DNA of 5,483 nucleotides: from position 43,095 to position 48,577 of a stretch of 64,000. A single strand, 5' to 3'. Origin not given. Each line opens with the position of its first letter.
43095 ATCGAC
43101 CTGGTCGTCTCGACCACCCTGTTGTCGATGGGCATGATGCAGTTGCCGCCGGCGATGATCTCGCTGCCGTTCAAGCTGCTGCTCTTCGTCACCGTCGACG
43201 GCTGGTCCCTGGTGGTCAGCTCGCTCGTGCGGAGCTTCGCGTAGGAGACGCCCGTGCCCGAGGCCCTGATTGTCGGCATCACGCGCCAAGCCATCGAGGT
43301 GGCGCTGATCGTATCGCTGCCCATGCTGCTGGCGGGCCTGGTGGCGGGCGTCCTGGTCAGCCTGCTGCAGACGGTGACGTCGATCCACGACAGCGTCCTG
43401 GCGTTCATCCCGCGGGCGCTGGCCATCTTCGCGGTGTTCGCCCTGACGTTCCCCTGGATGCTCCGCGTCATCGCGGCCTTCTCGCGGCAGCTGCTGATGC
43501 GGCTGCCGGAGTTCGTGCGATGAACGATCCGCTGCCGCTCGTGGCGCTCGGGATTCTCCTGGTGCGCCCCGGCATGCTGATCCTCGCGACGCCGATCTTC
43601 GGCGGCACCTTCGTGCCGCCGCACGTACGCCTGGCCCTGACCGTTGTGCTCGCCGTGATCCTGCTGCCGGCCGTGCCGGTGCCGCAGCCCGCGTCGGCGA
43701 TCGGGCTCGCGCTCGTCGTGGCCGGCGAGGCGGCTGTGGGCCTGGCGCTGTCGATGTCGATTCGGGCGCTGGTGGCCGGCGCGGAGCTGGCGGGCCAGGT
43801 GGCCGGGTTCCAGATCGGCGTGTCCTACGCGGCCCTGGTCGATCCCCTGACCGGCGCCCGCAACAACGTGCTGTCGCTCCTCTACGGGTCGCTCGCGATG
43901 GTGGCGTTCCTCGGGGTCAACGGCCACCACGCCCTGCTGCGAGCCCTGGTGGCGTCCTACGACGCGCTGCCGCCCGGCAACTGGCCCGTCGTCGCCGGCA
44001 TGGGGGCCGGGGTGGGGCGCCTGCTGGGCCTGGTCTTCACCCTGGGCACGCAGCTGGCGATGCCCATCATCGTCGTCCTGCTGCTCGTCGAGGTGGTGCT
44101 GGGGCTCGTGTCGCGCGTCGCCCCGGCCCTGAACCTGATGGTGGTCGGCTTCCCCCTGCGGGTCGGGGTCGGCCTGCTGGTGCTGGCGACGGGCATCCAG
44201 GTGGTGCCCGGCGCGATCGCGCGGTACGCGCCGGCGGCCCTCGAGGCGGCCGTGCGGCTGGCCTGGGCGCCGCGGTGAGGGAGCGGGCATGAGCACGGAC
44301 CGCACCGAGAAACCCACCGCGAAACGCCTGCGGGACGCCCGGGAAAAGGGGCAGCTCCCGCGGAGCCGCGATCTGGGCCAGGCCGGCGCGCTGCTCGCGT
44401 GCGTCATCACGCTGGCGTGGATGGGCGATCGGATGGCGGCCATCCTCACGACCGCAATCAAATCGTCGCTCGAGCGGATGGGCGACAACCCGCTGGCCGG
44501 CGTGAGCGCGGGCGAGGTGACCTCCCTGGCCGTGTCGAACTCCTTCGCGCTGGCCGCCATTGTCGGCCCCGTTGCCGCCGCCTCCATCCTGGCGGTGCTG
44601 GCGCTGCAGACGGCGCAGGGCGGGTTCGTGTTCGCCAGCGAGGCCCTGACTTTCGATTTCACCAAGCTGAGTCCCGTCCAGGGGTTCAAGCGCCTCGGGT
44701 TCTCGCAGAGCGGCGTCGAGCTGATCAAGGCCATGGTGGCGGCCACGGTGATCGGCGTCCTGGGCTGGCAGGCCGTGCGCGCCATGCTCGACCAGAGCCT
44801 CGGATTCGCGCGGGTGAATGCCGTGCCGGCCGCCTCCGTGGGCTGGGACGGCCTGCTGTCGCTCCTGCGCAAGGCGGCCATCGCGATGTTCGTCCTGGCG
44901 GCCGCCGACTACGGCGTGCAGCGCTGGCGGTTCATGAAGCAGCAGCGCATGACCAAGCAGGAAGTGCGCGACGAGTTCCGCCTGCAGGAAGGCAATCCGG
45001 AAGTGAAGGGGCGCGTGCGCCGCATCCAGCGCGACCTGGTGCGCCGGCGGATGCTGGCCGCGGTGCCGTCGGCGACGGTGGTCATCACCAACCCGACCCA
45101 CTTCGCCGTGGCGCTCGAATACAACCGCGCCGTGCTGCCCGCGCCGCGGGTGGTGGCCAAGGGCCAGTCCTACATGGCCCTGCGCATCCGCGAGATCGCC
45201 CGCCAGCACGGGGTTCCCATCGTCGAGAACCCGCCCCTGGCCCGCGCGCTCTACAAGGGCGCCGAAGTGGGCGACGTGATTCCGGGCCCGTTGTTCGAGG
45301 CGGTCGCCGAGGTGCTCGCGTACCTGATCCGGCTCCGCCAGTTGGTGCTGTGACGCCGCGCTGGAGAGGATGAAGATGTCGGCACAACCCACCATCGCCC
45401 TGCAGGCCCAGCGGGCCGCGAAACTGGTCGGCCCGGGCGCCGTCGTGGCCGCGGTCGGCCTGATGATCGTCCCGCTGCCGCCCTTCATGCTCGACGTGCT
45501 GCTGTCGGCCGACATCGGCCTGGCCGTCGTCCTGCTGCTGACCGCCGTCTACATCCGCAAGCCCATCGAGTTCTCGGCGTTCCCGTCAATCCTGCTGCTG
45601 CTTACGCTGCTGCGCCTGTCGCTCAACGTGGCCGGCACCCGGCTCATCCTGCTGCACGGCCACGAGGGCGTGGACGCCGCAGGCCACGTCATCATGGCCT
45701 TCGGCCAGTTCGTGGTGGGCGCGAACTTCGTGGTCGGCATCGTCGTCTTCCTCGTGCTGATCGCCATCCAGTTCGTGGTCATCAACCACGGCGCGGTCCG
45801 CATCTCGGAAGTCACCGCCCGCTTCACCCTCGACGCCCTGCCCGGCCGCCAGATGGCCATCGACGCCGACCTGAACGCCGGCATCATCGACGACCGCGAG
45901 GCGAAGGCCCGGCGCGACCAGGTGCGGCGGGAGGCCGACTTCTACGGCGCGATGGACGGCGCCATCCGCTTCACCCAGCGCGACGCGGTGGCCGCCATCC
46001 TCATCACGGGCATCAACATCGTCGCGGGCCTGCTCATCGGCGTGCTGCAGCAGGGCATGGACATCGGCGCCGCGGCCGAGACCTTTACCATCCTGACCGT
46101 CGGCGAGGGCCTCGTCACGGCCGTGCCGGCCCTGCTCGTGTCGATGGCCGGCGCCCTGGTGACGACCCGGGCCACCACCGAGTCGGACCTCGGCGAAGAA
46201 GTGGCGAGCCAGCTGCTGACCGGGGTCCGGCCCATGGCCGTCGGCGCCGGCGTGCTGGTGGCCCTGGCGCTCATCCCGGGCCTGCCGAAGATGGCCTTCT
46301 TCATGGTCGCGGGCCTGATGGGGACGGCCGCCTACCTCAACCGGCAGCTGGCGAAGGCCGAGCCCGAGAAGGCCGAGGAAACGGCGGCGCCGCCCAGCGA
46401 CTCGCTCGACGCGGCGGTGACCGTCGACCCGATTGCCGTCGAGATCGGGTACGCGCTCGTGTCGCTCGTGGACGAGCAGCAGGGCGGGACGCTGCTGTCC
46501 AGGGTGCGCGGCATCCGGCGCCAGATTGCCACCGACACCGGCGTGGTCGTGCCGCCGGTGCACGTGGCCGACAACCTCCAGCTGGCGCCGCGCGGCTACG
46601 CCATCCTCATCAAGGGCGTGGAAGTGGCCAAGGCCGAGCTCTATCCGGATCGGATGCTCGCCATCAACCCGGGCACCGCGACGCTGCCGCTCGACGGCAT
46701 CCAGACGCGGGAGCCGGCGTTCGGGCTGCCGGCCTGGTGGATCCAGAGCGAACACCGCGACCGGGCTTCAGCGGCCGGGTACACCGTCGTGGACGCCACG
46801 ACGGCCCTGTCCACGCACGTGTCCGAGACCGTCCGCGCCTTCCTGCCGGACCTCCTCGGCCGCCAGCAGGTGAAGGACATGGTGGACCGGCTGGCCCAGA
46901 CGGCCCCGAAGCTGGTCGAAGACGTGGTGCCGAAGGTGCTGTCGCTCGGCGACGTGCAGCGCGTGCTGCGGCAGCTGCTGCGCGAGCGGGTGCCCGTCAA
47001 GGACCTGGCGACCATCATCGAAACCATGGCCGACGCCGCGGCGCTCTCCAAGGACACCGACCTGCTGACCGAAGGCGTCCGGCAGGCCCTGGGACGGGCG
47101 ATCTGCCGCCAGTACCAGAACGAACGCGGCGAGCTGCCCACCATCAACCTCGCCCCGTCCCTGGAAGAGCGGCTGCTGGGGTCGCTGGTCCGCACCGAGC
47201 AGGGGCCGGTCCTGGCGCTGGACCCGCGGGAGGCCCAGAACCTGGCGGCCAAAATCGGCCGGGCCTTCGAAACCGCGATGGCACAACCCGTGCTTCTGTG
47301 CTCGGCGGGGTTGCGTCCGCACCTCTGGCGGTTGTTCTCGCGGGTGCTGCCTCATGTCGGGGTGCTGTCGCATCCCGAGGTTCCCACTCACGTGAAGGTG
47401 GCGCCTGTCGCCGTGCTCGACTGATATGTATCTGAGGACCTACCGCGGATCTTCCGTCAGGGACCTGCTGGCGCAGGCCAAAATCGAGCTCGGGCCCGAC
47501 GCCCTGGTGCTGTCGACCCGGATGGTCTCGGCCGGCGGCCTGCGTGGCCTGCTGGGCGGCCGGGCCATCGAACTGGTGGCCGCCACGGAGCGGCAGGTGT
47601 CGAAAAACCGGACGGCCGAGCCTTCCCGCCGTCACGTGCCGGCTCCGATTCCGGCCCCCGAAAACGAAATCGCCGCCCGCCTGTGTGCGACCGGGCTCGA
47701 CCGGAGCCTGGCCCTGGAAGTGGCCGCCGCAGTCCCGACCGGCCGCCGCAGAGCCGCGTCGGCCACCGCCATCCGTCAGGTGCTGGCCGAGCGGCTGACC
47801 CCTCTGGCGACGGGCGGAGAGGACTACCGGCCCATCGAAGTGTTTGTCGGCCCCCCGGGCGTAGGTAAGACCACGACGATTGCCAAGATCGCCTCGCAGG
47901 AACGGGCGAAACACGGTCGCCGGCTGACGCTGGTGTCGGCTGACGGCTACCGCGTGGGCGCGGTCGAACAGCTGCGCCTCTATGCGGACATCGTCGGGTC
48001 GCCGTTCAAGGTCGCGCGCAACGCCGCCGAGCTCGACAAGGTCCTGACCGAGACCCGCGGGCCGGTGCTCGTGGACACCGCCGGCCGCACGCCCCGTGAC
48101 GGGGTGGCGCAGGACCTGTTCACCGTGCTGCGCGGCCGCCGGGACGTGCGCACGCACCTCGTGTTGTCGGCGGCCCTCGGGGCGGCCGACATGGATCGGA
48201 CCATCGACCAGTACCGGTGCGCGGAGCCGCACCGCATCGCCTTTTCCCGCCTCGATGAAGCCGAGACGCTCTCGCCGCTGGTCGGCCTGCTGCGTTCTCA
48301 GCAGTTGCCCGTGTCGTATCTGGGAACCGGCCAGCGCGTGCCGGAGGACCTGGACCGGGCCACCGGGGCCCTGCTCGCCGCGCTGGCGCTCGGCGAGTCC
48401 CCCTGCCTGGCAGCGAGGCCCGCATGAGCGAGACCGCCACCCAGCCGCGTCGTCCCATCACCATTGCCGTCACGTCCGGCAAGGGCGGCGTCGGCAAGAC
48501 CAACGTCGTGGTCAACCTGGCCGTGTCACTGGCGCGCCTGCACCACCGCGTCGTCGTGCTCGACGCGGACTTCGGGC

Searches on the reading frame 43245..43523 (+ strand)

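Call 16: search_protein_families(library=pfam, proteins=[window:43245-43523:+], max_evalue=0.0001)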
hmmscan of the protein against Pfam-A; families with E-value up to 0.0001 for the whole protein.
window:43245-43523:+ (92 aa): 1 family
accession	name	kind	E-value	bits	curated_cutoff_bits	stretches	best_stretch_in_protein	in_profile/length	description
PF01313.24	Bac_export_3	-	2.3e-22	79.2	25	1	9-80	2-73/74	Bacterial export proteins, family 3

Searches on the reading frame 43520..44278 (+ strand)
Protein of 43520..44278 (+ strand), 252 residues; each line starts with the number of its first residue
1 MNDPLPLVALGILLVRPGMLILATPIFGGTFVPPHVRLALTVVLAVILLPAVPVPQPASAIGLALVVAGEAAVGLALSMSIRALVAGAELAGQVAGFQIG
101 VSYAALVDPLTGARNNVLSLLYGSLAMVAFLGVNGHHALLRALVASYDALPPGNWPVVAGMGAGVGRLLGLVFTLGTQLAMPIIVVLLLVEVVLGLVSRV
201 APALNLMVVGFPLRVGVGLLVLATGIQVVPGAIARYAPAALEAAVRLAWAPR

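Call 16: search_protein_families(library=pfam, proteins=[window:43520-44278:+], max_evalue=0.0001)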
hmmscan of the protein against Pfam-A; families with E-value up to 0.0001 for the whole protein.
window:43520-44278:+ (252 aa): 1 family
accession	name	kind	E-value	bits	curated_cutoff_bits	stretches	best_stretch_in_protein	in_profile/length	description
PF01311.25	Bac_export_1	-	2.7e-54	184.6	27.8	1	8-234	2-224/230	Bacterial export proteins, family 1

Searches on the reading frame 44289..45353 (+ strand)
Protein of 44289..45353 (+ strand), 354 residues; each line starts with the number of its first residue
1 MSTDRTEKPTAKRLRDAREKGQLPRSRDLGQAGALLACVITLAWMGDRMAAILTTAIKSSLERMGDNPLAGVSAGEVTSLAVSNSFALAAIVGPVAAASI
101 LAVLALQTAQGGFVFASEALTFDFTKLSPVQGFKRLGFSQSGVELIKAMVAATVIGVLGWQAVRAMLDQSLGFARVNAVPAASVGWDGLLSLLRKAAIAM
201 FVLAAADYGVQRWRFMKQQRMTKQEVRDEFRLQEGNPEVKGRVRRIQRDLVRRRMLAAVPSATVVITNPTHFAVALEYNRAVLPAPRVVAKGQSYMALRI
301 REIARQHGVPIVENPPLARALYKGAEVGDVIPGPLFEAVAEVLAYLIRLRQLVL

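Call 16: search_protein_families(library=pfam, proteins=[window:44289-45353:+], max_evalue=0.0001)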
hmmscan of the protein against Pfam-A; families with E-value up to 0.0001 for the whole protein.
window:44289-45353:+ (354 aa): 1 family
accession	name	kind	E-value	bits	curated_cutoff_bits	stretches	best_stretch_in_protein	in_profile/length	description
PF01312.24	Bac_export_2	-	1e-116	390.3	24.4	1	4-346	2-335/335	FlhB HrpN YscU SpaS Family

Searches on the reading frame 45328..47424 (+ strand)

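Call 16: search_protein_families(library=pfam, proteins=[window:45328-47424:+], max_evalue=0.0001)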
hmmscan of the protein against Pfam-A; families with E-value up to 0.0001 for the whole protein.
window:45328-47424:+ (698 aa): 1 family
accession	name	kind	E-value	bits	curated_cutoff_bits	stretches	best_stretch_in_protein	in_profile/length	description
PF00771.25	FHIPEP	-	2.7e-251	836.2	29.1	1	43-689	2-656/657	FHIPEP family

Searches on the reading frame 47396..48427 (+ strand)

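Call 16: search_protein_families(library=pfam, proteins=[window:47396-48427:+], max_evalue=0.0001)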
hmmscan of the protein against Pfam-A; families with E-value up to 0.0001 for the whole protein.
window:47396-48427:+ (343 aa): 1 family
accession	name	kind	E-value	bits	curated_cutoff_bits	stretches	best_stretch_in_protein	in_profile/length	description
PF00448.28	SRP54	-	1.9e-26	93.4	22.7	1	149-324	5-187/196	SRP54-type protein, GTPase domain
